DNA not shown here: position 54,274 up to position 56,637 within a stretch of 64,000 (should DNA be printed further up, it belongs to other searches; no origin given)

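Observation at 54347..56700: AT-rich OLD-family (ATPase+TOPRIM) nuclease gene inserted directly downstream of tRNA-Glu: candidate defense islet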

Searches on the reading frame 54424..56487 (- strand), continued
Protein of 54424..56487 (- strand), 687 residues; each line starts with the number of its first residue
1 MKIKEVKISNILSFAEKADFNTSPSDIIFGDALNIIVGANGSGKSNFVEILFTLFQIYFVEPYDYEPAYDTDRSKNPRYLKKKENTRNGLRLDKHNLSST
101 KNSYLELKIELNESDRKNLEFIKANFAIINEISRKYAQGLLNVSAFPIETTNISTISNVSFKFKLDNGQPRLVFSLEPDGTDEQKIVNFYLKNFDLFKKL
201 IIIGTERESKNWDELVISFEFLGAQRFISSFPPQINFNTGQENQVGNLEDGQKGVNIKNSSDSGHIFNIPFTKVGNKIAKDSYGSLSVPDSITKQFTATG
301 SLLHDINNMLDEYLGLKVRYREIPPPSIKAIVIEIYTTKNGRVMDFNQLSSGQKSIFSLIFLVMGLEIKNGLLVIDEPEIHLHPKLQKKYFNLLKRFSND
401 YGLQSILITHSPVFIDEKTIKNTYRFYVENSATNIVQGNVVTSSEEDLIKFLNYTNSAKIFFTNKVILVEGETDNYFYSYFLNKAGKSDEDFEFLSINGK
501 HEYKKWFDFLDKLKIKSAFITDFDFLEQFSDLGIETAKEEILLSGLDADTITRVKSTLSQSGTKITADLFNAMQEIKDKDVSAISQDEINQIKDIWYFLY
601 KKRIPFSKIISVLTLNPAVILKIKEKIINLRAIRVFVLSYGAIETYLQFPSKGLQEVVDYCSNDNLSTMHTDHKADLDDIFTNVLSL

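Call 10: find_homologous_proteins(query=window:54424-56487:-, max_evalue=0.00001)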
Query window:54424-56487:- (687 aa): 99 proteins with E <= 0.00001 among 8000 candidates.
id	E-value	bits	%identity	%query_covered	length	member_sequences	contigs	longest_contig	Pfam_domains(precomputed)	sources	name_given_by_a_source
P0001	0.0e+0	1506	100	100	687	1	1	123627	PF20469.5,PF13175.13,PF02463.26,PF13304.13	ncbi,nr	ncbi:MAG: uncharacterized protein JWM20_186 [Patescibacteria group bacterium]|nr:uncharacterized pro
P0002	3.8e-252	857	58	100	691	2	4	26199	PF20469.5,PF13175.13,PF13476.13,PF02463.26,PF13304.13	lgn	-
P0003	3.9e-209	715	50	100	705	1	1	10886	PF20469.5,PF13175.13,PF02463.26,PF13304.13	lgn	-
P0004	3.2e-205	702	50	100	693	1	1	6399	PF20469.5,PF13175.13,PF02463.26,PF13304.13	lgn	-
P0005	4.0e-200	685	48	100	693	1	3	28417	PF20469.5,PF13175.13,PF02463.26,PF13304.13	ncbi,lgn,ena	-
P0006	4.1e-200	685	50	100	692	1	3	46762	PF20469.5,PF13175.13,PF02463.26,PF13304.13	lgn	-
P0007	2.4e-199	682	48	100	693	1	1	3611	PF20469.5,PF13175.13,PF02463.26,PF13304.13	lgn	-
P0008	3.2e-198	679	47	100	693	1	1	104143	PF20469.5,PF13175.13,PF02463.26,PF13304.13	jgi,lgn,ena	-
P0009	1.0e-197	677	49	100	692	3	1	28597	PF20469.5,PF13175.13,PF02463.26,PF13304.13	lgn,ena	-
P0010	1.4e-195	670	47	100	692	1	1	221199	PF20469.5,PF13175.13,PF02463.26,PF13304.13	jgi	-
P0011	1.2e-193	664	47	100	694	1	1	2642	PF20469.5,PF13175.13,PF02463.26,PF13304.13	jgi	jgi:putative ATP-dependent endonuclease of OLD family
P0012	1.3e-178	614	46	100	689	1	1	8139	PF20469.5,PF00005.34,PF13175.13,PF02463.26,PF13304.13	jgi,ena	jgi:predicted ATP-dependent endonuclease of OLD family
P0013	3.8e-100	355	35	97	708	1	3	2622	PF20469.5,PF00005.34,PF13175.13,PF02463.26,PF13304.13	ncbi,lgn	-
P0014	1.3e-93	333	34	97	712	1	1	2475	PF20469.5,PF13175.13,PF02463.26,PF13304.13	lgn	-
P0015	2.5e-81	292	32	100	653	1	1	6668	PF20469.5,PF00005.34,PF13175.13,PF02463.26,PF13304.13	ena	-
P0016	4.6e-77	278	29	97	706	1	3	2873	PF20469.5,PF00005.34,PF13175.13,PF02463.26,PF13304.13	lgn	-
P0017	8.5e-75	271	31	96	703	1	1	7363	PF20469.5,PF13175.13,PF02463.26,PF13304.13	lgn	-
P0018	1.8e-74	270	35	76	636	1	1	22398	PF20469.5,PF13175.13,PF02463.26,PF13304.13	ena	-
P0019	2.6e-73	266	28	100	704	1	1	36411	PF20469.5,PF00005.34,PF13175.13,PF02463.26,PF13304.13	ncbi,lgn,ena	-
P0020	1.3e-66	244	32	77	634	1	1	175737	PF20469.5,PF13175.13,PF13476.13,PF02463.26,PF13304.13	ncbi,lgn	-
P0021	1.3e-65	241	32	76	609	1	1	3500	PF20469.5,PF13175.13,PF02463.26,PF13304.13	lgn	-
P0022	7.7e-65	238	30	98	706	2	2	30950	PF20469.5,PF13175.13,PF02463.26,PF13304.13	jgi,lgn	-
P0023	9.1e-65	238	31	83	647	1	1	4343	PF20469.5,PF13175.13,PF02463.26,PF13304.13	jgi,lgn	-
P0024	3.3e-64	236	31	100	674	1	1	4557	PF20469.5,PF13175.13,PF13304.13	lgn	-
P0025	9.1e-64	234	33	76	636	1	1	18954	PF20469.5,PF13175.13,PF02463.26,PF13304.13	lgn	-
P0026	6.2e-58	215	31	83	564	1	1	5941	PF20469.5,PF00005.34,PF13175.13,PF02463.26,PF13304.13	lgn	-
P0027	2.2e-56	210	30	92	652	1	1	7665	PF20469.5,PF13175.13,PF02463.26,PF13304.13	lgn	-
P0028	1.9e-55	207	27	100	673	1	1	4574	PF20469.5,PF00005.34,PF13175.13,PF13476.13,PF02463.26,PF13304.13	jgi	jgi:AAA15 family ATPase/GTPase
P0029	3.8e-55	206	28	99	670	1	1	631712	PF20469.5,PF13175.13,PF13476.13,PF02463.26,PF13304.13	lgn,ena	-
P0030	5.4e-55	205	30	76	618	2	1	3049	PF20469.5,PF13175.13,PF13476.13,PF02463.26,PF13304.13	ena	-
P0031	1.5e-53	201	31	76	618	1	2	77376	PF20469.5,PF00005.34,PF13175.13,PF02463.26,PF13304.13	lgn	-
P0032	9.5e-53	198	32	50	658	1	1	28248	PF20469.5,PF13175.13,PF02463.26,PF13304.13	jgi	-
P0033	2.0e-51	194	26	100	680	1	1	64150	PF20469.5,PF13175.13,PF02463.26,PF13304.13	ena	-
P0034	2.7e-51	193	30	76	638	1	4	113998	PF20469.5,PF13175.13,PF13476.13,PF02463.26,PF13304.13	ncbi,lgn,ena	-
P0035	3.4e-51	193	27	97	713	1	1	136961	PF20469.5,PF13175.13,PF13476.13,PF02463.26,PF13304.13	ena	-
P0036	6.8e-51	192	30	76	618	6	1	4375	PF20469.5,PF13175.13,PF13476.13,PF02463.26,PF13304.13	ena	-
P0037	8.7e-50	188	31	50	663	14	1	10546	PF20469.5,PF13175.13,PF13304.13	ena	-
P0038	3.6e-48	183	28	81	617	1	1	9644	PF20469.5,PF13175.13,PF13476.13,PF02463.26,PF13304.13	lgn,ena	-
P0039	3.8e-48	183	28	77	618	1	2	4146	PF20469.5,PF13175.13,PF13476.13,PF02463.26,PF13304.13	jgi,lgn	-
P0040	4.7e-48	183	30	77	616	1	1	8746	PF20469.5,PF13175.13,PF13476.13,PF02463.26,PF13304.13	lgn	-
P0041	1.1e-47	181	29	77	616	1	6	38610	PF20469.5,PF13175.13,PF13476.13,PF02463.26,PF13304.13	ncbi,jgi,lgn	-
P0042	1.6e-47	181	30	76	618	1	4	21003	PF20469.5,PF13175.13,PF02463.26,PF13304.13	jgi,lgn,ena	-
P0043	8.5e-46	175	30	96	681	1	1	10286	PF20469.5,PF13175.13,PF02463.26,PF13304.13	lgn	-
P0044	9.0e-46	175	28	77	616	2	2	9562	PF20469.5,PF13175.13,PF13476.13,PF02463.26,PF13304.13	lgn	-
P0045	9.3e-45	172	27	100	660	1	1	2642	PF20469.5,PF13175.13,PF13304.13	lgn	-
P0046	1.4e-44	171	28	76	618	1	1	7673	PF20469.5,PF11398.15,PF13175.13,PF02463.26,PF13304.13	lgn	-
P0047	2.0e-42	164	28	77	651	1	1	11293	PF20469.5,PF13175.13,PF13476.13,PF02463.26,PF13304.13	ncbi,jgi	jgi:predicted ATP-dependent endonuclease of OLD family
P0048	2.4e-41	160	27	94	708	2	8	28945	PF20469.5,PF13175.13,PF13476.13,PF02463.26,PF13304.13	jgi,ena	-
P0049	7.0e-41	159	27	97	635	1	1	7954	PF20469.5,PF13175.13,PF13476.13,PF02463.26,PF13304.13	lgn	-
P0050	4.5e-40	156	28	76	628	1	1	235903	PF20469.5,PF11398.15,PF13175.13,PF13476.13,PF02463.26,PF13304.13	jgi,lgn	jgi:predicted ATP-dependent endonuclease of OLD family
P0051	1.4e-39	155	26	100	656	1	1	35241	PF20469.5,PF13175.13,PF13476.13,PF02463.26,PF13304.13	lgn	-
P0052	1.7e-38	151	31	52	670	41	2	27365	PF20469.5,PF13175.13,PF13476.13,PF02463.26,PF13304.13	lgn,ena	-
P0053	3.1e-38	150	27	100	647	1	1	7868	PF20469.5,PF13175.13,PF13476.13,PF02463.26,PF13304.13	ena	-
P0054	5.5e-38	149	27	96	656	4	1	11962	PF20469.5,PF13175.13,PF13476.13,PF02463.26,PF13304.13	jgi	-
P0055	5.0e-36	143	30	79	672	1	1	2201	PF20469.5,PF13175.13,PF13476.13,PF02463.26,PF13304.13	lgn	-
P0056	5.3e-36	143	22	97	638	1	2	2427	PF20469.5,PF13175.13,PF02463.26,PF13304.13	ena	-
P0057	3.6e-35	140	26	100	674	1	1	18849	PF20469.5,PF13175.13,PF02463.26,PF13304.13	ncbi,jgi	jgi:predicted ATP-dependent endonuclease of OLD family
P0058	4.3e-35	140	27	77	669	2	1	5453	PF20469.5,PF13175.13,PF13476.13,PF02463.26,PF13304.13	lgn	-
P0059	1.4e-34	138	29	77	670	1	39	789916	PF20469.5,PF13175.13,PF13476.13,PF02463.26,PF13304.13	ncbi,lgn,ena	-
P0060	5.2e-34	136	28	77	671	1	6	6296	PF20469.5,PF13175.13,PF02463.26,PF13304.13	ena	-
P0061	8.1e-34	136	29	77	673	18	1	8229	PF20469.5,PF13175.13,PF13476.13,PF02463.26,PF13304.13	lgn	-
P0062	1.0e-33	135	29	77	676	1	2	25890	PF20469.5,PF13175.13,PF13476.13,PF02463.26,PF13304.13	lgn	-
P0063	2.0e-33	134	29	51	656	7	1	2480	PF20469.5,PF13175.13,PF13476.13,PF02463.26,PF13304.13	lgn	-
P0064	6.4e-33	133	25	85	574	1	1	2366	PF20469.5,PF13175.13,PF13304.13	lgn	-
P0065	7.0e-33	132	30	49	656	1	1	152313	PF20469.5,PF13175.13,PF13476.13,PF02463.26,PF13304.13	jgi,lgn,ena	-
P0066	1.6e-32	131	28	94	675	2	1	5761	PF20469.5,PF13175.13,PF13476.13,PF02463.26,PF13304.13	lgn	-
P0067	2.6e-32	131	31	47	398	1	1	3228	PF20469.5,PF13175.13,PF13304.13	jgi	-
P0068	3.4e-32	130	32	48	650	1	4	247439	PF20469.5,PF13175.13,PF02463.26,PF13304.13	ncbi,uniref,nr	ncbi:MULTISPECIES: ATP-binding protein [Chryseobacterium]|uniref:ATP-binding protein n=1 Tax=Chryseo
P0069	7.2e-32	129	27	47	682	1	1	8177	PF20469.5,PF11398.15,PF13175.13,PF13476.13,PF02463.26,PF13304.13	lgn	-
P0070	1.1e-30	125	28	76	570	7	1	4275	PF20469.5,PF13175.13,PF13476.13,PF02463.26,PF13304.13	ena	-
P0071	2.4e-30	124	29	52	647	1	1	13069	PF20469.5,PF13175.13,PF13476.13,PF02463.26,PF13304.13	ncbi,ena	-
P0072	3.2e-29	120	27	78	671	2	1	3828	PF20469.5,PF13175.13,PF13476.13,PF02463.26,PF13304.13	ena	-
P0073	4.2e-29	120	29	52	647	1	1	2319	PF20469.5,PF13175.13,PF13476.13,PF02463.26,PF13304.13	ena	-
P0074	1.2e-28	118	29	52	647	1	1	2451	PF20469.5,PF13175.13,PF13476.13,PF02463.26,PF13304.13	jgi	-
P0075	1.1e-27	115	31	46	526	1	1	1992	PF20469.5,PF13175.13,PF13304.13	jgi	jgi:hypothetical protein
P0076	1.7e-27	115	27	52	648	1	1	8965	PF20469.5,PF13175.13,PF13476.13,PF02463.26,PF13304.13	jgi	-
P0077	1.7e-27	115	28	76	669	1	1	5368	PF20469.5,PF13175.13,PF13476.13,PF02463.26,PF13304.13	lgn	-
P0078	1.2e-26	112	30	48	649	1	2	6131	PF20469.5,PF13175.13,PF13476.13,PF13555.13,PF02463.26,PF13304.13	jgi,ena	-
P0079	1.7e-26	111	32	34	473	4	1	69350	PF20469.5,PF13175.13,PF13304.13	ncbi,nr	ncbi:MAG: AAA family ATPase, partial [Kangiellaceae bacterium]|nr:AAA family ATPase [Kangiellaceae b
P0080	9.2e-11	59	30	22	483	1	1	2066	PF20469.5,PF11398.15,PF13175.13,PF02463.26,PF13304.13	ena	-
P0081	4.1e-10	57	30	29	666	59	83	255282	PF20469.5,PF11398.15,PF13514.13,PF13175.13,PF13476.13,PF02463.26,PF13304.13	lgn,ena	-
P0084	6.8e-9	53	28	34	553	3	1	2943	PF20469.5,PF13175.13,PF02463.26,PF13304.13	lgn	-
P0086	1.2e-7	49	26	32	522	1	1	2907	PF20469.5,PF13175.13,PF13476.13,PF02463.26,PF13304.13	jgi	-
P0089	1.3e-6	46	34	21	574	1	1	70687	PF20469.5,PF13175.13,PF02463.26,PF13304.13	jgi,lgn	jgi:putative ATP-dependent endonuclease of OLD family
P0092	2.8e-6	45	31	22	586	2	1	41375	PF20469.5,PF13175.13,PF02463.26,PF13304.13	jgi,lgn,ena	-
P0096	7.5e-6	43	27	25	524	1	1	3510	PF20469.5,PF13175.13,PF13476.13,PF13555.13,PF02463.26,PF13304.13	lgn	-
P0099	8.6e-6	43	30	30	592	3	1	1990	PF20469.5,PF11398.15,PF13175.13,PF02463.26,PF13304.13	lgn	-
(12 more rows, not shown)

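Call 11: find_encoding_contigs(protein=window:54424-56487:-, flank=10000, max_places=10)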
Protein window:54424-56487:- (687 aa): no gene with exactly this product is on record in the collection.

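Call 13: find_encoding_contigs(protein=P0002, flank=8000, max_places=3)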
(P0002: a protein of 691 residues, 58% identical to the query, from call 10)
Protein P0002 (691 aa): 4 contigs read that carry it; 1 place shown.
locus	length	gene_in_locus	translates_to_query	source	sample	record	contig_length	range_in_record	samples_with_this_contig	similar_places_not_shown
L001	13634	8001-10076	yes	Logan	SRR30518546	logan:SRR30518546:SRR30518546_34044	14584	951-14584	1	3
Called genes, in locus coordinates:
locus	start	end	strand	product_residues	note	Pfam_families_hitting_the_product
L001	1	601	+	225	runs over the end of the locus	PF00512:HisKA (weak), PF02518:HATPase_c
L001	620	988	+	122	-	PF00072:Response_reg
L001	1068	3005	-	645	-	PF13715:CarbopepD_reg_2 (faint), PF13620:CarboxypepD_reg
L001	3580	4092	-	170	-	PF13238:AAA_18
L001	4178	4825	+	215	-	-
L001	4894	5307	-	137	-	PF00903:Glyoxalase (weak), PF22677:Ble-like_N (weak)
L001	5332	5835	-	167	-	PF00293:NUDIX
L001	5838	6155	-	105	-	-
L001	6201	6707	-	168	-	PF00293:NUDIX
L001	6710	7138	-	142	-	PF00583:Acetyltransf_1, PF13673:Acetyltransf_10, PF13508:Acetyltransf_7, PF08445:FR47 (weak)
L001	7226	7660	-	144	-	-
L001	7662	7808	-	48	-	-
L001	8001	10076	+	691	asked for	PF02463:SMC_N (weak), PF13175:AAA_15, PF13476:AAA_23 (weak), PF13304:AAA_21, PF20469:OLD-like_TOPRIM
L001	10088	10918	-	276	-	-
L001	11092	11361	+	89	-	-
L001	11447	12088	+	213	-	PF01209:Ubie_methyltran, PF13489:Methyltransf_23, PF06325:PrmA (weak), PF13847:Methyltransf_31, PF08241:Methyltransf_11, PF08242:Methyltransf_12, PF13649:Methyltransf_25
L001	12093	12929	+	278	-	PF00303:Thymidylat_synt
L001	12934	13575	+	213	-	-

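Call 14: find_encoding_contigs(protein=P0010, flank=8000, max_places=2)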
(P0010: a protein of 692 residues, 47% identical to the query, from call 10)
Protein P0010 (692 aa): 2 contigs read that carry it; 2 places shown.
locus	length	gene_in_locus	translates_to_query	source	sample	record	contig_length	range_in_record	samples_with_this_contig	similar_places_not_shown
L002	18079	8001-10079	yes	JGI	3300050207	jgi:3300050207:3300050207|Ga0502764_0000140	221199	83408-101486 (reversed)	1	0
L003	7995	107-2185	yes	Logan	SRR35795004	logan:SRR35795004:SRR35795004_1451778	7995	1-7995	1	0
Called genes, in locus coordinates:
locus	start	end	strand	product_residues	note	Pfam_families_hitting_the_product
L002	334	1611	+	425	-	-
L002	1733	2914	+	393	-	-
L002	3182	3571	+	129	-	-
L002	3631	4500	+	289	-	PF07291:MauE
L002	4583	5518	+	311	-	PF02618:YceG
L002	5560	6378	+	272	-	-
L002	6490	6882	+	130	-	-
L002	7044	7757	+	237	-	-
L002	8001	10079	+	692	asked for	PF02463:SMC_N, PF13175:AAA_15, PF13304:AAA_21, PF20469:OLD-like_TOPRIM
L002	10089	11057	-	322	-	PF01820:Dala_Dala_lig_N, PF01071:GARS_A (weak), PF02655:ATP-grasp_3, PF02786:CPSase_L_D2 (weak), PF07478:Dala_Dala_lig_C, PF13535:ATP-grasp_4 (weak)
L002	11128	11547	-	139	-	-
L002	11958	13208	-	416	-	PF01541:GIY-YIG (faint), PF27096:UvrC_M, PF02151:UVR (weak), PF08459:UvrC_RNaseH_dom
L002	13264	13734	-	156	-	-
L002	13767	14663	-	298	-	PF01149:Fapy_DNA_glyco, PF06831:H2TH, PF06827:zf-FPG_IleRS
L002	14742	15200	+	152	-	-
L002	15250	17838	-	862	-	PF00005:ABC_tran (faint), PF02463:SMC_N (faint), PF13175:AAA_15 (faint), PF13191:AAA_16 (faint), PF13555:AAA_29 (faint), PF20703:nSTAND1 (faint), PF20720:nSTAND3 (faint), PF17760:UvrA_inter, +2 more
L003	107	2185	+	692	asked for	PF02463:SMC_N, PF13175:AAA_15, PF13304:AAA_21, PF20469:OLD-like_TOPRIM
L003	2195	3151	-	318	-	PF01820:Dala_Dala_lig_N, PF01071:GARS_A (weak), PF02655:ATP-grasp_3, PF02786:CPSase_L_D2 (weak), PF07478:Dala_Dala_lig_C, PF13535:ATP-grasp_4 (weak)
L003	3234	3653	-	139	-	-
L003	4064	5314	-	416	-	PF01541:GIY-YIG (faint), PF27096:UvrC_M, PF02151:UVR (weak), PF08459:UvrC_RNaseH_dom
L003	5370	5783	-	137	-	-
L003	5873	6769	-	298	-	PF01149:Fapy_DNA_glyco, PF06831:H2TH, PF06827:zf-FPG_IleRS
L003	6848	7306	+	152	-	-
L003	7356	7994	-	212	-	?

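Call 15: find_encoding_contigs(protein=P0008, flank=8000, max_places=2)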
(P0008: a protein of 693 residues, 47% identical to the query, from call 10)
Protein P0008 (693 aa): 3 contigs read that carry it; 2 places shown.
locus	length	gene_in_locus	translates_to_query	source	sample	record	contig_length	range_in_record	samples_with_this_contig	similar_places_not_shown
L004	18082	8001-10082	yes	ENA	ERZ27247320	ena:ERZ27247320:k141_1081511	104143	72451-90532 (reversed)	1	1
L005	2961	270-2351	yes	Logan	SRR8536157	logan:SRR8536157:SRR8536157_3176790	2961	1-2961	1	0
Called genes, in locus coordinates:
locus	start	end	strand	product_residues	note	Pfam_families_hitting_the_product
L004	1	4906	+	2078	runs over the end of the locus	PF17957:Big_7, PF19077:Big_13 (faint), PF13750:Big_3_3 (faint), PF17957:Big_7, PF13385:Laminin_G_3, PF17957:Big_7, PF01471:PG_binding_1, PF01471:PG_binding_1, +2 more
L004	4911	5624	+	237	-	PF02585:PIG-L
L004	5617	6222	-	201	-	PF01725:Ham1p_like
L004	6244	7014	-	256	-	-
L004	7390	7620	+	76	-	PF01541:GIY-YIG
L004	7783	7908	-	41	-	-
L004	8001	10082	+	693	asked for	PF02463:SMC_N (weak), PF13175:AAA_15, PF13304:AAA_21, PF20469:OLD-like_TOPRIM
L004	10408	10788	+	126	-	PF07237:DUF1428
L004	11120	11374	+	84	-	PF04221:RelB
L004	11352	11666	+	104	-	PF15738:YafQ_toxin, PF05016:ParE_toxin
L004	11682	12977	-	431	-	PF26299:MurL_N, PF26298:MurL_epimerase_C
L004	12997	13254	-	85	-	PF13376:OmdA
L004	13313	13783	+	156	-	PF01467:CTP_transf_like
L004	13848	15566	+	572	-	PF22148:Fervidolysin_NPro-like, PF00082:Peptidase_S8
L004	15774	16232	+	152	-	-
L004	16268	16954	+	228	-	PF04402:SIMPL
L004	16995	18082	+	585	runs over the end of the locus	-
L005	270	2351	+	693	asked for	PF02463:SMC_N (weak), PF13175:AAA_15, PF13304:AAA_21, PF20469:OLD-like_TOPRIM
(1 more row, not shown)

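Call 17: find_encoding_contigs(protein=P0006, flank=8000, max_places=2)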
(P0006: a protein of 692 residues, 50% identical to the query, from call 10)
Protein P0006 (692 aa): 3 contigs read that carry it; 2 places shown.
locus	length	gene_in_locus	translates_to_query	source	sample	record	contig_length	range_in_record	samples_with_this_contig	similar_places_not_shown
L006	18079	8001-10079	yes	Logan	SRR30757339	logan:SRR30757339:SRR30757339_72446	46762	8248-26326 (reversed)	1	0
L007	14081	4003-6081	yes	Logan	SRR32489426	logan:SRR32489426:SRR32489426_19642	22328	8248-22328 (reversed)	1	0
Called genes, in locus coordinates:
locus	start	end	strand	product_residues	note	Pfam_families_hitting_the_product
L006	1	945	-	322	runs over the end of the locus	-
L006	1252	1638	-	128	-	-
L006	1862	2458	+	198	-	-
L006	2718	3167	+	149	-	-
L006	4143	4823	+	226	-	-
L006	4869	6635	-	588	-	PF00239:Resolvase, PF07508:Recombinase (weak)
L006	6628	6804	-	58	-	-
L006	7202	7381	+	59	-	-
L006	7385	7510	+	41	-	-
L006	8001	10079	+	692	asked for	PF02463:SMC_N (weak), PF13175:AAA_15, PF13304:AAA_21, PF20469:OLD-like_TOPRIM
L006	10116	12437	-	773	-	PF13191:AAA_16, PF20703:nSTAND1 (faint), PF00004:AAA (faint), PF01637:ATPase_2 (faint), PF07693:KAP_NTPase, PF13173:AAA_14 (faint), PF13401:AAA_22 (faint)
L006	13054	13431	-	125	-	-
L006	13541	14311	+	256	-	-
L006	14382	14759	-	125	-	-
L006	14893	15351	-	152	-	-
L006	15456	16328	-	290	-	PF00625:Guanylate_kin, PF13238:AAA_18 (faint), PF13671:AAA_33 (weak)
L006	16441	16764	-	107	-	-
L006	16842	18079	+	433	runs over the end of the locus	PF00814:TsaD, PF22521:HypF_C_2 (weak)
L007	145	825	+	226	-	-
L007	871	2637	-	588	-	PF00239:Resolvase, PF07508:Recombinase (weak)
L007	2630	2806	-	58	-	-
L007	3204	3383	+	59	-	-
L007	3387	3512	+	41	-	-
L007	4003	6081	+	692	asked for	PF02463:SMC_N (weak), PF13175:AAA_15, PF13304:AAA_21, PF20469:OLD-like_TOPRIM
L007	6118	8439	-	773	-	PF13191:AAA_16, PF20703:nSTAND1 (faint), PF00004:AAA (faint), PF01637:ATPase_2 (faint), PF07693:KAP_NTPase, PF13173:AAA_14 (faint), PF13401:AAA_22 (faint)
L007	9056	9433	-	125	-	-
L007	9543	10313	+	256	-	-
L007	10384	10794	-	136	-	-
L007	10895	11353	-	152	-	-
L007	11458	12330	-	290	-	PF00625:Guanylate_kin, PF13238:AAA_18 (faint), PF13671:AAA_33 (weak)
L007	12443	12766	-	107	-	-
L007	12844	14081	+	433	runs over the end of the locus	PF00814:TsaD, PF22521:HypF_C_2 (weak)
